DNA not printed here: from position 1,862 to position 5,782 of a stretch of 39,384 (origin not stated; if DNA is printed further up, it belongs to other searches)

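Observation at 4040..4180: Cys4 zinc-ribbon-like insertion in unsplit RpoB at the position where other archaea split the gene into B'' and B'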

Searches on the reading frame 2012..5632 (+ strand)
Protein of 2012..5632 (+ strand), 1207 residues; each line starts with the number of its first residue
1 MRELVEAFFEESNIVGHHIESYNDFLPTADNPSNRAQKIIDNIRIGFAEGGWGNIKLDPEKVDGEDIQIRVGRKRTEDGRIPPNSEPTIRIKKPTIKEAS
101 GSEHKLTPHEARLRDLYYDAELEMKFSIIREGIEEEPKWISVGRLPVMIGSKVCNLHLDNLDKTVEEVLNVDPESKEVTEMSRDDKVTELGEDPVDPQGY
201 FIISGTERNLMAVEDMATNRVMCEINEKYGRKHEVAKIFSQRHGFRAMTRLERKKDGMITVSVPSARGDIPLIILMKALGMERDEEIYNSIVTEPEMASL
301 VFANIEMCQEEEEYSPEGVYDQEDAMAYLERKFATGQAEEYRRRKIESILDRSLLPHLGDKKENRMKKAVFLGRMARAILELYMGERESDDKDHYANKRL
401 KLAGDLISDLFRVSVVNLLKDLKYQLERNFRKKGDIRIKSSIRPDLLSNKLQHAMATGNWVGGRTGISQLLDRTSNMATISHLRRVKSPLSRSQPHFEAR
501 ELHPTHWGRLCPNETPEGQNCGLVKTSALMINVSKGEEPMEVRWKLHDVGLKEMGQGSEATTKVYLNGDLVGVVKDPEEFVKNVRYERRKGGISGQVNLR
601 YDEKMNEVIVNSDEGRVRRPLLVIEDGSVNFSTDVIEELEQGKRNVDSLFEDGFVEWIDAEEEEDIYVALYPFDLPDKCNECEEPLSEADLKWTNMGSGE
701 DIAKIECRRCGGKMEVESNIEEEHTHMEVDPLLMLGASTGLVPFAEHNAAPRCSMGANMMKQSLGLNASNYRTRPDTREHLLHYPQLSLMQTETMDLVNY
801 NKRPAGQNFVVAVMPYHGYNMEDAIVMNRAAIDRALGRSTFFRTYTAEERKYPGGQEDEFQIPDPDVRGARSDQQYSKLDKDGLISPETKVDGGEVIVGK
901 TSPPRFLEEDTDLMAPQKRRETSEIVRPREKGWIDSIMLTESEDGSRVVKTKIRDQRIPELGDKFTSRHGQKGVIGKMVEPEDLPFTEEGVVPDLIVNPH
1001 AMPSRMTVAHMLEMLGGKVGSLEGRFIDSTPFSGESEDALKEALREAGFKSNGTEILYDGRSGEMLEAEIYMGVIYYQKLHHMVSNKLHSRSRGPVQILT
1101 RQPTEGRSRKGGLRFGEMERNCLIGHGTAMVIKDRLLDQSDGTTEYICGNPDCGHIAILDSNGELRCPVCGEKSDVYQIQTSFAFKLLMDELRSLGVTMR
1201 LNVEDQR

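Call 5: search_solved_structures(query=window:2012-5632:+, max_evalue=1e-20, show_alignments=3)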
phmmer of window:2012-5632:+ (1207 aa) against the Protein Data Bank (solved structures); distinct sequences matched with E-value up to 1e-20: 79 (the best 60 are shown).
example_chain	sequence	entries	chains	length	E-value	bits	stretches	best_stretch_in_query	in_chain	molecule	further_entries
36ro_B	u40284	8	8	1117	0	1197.8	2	720-1205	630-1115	DNA-directed RNA polymerase subunit beta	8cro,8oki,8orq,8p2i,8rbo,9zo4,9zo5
4qiw_B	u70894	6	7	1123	0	1181.9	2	720-1205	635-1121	DNA-directed RNA polymerase | DNA-directed RNA polymerase subunit beta | DNA-directed RNA polymerase subunit B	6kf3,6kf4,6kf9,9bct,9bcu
2waq_B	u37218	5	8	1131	0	1068.6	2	719-1206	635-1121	DNA-DIRECTED RNA POLYMERASE RPO2 SUBUNIT | DNA-DIRECTED RNA POLYMERASE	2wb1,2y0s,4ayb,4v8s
2pmz_B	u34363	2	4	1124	0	1060.2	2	720-1206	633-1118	DNA-directed RNA polymerase subunit B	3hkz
36rp_B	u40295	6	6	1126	0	1035.4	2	722-1202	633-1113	DNA-directed RNA polymerase subunit Rpo2 | DNA-directed RNA polymerase subunit B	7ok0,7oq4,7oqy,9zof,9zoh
5ip7_B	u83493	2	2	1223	1.1e-221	742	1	88-1204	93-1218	DNA-directed RNA polymerase II subunit RPB2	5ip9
1i3q_B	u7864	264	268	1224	1.1e-221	742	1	88-1204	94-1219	DNA-DIRECTED RNA POLYMERASE II 140KD POLYPEPTIDE | ORF YOR151c | DNA-directed polymerase II SECOND LARGEST SUBUNIT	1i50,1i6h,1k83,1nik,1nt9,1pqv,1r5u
8jch_B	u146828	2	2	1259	1.1e-221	741.9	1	88-1204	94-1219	DNA-directed RNA polymerase II subunit RPB2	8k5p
4by1_B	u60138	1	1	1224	6.2e-221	739.5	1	88-1204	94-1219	DNA-DIRECTED RNA POLYMERASE II SUBUNIT RPB2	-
5x4z_B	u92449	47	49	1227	1e-220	738.7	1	89-1204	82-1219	DNA-directed RNA polymerase subunit beta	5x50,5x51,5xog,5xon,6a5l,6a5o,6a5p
9mu7_B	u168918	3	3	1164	1.1e-219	735.3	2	724-1203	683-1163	DNA-directed RNA polymerase II subunit RPB2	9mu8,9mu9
28jc_B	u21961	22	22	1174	3.1e-216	723.9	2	723-1201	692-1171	DNA-directed RNA polymerase II subunit RPB2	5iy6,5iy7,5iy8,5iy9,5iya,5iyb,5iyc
9eh1_B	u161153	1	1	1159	4.3e-216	723.4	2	723-1201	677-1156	DNA-directed RNA polymerase subunit beta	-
9fyx_B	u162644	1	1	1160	4.4e-216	723.4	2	723-1201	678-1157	DNA-directed RNA polymerase subunit beta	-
6exv_B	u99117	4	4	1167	4.5e-216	723.4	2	723-1201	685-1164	DNA-DIRECTED RNA POLYMERASE II SUBUNIT RPB2 | DNA-directed RNA polymerase subunit beta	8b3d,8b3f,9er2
3h0g_B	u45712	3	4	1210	1.2e-214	718.7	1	89-1203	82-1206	DNA-directed RNA polymerase II subunit RPB2 | RNA polymerase II subunit Rpb2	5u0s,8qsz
6wvj_C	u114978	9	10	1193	1.9e-75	257.7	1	804-1143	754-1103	DNA-directed RNA polymerase subunit beta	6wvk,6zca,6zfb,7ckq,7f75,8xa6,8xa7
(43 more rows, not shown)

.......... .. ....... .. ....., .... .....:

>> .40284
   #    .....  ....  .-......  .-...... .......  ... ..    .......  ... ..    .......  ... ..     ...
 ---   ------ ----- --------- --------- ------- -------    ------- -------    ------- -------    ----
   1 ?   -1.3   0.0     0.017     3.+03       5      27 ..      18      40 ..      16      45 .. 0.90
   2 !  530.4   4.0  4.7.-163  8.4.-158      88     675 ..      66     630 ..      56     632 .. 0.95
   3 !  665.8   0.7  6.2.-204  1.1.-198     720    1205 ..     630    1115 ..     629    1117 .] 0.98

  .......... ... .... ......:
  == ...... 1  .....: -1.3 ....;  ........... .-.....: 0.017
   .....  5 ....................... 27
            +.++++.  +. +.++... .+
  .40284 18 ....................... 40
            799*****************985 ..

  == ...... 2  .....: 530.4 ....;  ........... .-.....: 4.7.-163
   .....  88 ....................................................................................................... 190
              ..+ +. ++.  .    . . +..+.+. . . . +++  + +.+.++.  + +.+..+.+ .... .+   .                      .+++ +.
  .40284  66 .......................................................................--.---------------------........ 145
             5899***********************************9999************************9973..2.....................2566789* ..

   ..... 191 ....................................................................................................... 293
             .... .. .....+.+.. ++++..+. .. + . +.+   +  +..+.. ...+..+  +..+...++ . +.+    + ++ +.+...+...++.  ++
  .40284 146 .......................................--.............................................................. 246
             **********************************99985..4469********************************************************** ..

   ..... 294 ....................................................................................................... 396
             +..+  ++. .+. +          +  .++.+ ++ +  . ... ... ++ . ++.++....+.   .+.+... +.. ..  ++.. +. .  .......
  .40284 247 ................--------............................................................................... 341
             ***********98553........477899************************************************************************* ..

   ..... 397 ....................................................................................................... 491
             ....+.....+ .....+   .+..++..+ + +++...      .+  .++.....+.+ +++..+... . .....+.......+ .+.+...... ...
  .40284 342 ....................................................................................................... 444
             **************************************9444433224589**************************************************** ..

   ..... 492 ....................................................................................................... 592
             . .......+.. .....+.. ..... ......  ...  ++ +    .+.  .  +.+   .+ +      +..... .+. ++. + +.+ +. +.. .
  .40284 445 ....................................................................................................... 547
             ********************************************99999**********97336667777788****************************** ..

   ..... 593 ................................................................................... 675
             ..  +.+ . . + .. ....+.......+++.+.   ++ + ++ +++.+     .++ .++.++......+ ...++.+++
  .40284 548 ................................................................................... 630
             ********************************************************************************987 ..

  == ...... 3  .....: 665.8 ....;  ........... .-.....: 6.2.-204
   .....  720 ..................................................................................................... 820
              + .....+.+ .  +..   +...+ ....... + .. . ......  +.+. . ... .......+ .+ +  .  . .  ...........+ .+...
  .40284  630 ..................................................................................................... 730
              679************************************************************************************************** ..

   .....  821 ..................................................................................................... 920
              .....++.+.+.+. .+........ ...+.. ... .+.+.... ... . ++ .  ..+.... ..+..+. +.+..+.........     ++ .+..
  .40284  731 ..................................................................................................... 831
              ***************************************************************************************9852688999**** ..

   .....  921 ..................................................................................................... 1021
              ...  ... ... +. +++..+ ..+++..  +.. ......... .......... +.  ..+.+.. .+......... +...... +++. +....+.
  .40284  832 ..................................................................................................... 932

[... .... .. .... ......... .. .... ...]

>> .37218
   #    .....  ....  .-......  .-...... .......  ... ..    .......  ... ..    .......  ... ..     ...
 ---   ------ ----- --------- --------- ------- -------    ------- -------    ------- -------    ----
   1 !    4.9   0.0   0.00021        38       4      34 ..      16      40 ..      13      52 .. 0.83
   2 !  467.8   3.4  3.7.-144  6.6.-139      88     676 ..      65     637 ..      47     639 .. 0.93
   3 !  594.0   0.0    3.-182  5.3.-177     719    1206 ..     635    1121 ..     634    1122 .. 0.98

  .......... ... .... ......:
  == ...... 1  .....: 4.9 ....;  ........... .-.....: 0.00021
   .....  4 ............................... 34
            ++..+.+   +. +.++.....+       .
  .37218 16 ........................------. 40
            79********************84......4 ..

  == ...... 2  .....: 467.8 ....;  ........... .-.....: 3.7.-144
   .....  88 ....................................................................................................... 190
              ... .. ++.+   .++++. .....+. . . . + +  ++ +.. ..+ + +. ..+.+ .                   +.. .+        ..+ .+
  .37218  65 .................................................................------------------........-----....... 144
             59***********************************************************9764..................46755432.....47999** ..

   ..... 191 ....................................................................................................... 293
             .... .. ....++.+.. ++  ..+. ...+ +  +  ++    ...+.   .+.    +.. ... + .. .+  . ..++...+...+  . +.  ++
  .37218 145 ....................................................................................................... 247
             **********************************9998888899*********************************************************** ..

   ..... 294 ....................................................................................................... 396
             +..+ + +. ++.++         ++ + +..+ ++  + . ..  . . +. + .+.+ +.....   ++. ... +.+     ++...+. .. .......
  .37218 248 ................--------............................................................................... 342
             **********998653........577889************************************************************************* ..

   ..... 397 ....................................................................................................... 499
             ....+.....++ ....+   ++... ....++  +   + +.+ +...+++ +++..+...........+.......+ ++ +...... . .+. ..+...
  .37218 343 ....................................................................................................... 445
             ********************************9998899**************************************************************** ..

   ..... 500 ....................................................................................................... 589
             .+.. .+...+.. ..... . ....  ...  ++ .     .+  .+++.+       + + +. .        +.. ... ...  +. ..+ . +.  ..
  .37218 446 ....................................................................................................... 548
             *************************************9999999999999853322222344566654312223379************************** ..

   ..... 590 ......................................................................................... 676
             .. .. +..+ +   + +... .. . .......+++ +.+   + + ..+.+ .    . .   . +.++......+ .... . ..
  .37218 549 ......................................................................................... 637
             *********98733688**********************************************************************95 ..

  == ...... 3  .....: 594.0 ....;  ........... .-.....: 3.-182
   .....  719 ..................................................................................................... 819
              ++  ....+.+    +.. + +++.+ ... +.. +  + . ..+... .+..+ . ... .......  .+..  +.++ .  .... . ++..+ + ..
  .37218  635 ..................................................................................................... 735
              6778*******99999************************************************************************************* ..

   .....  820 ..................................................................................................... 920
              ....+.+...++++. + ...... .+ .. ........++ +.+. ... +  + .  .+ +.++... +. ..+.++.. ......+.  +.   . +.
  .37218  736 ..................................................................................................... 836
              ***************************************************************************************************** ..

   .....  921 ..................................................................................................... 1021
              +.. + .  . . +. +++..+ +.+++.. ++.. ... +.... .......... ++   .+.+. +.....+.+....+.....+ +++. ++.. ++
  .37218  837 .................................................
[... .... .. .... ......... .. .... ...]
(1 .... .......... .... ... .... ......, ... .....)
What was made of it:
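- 4037..4168 (+): 44-residue insertion (residues 676-719, PDKCNEC...KMEVESN), inside Pfam Rpb2_5 and just before the HTHxE start of the hybrid-binding domain. Unmatched in all solved archaeal RpoB chains (call 5).
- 2492..2560 (+): Second, smaller and variable insertion (residues about 161-183) between Pfam Rpb2_1 and Rpb2_2. Gap opposite the Thermococcus and Pyrococcus chains (call 5).
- Checked: In phmmer against PDB chains (call 5), Pyrococcus, Thermococcus and Sulfolobus/Saccharolobus RpoB (1117-1131 aa) each align as two blocks. Second insert: the smaller insert is also real against Thermococcales, as a gap opposite query 161-183 (call 5).
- Gap against five solved archaeal RpoB sequences (call 5).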
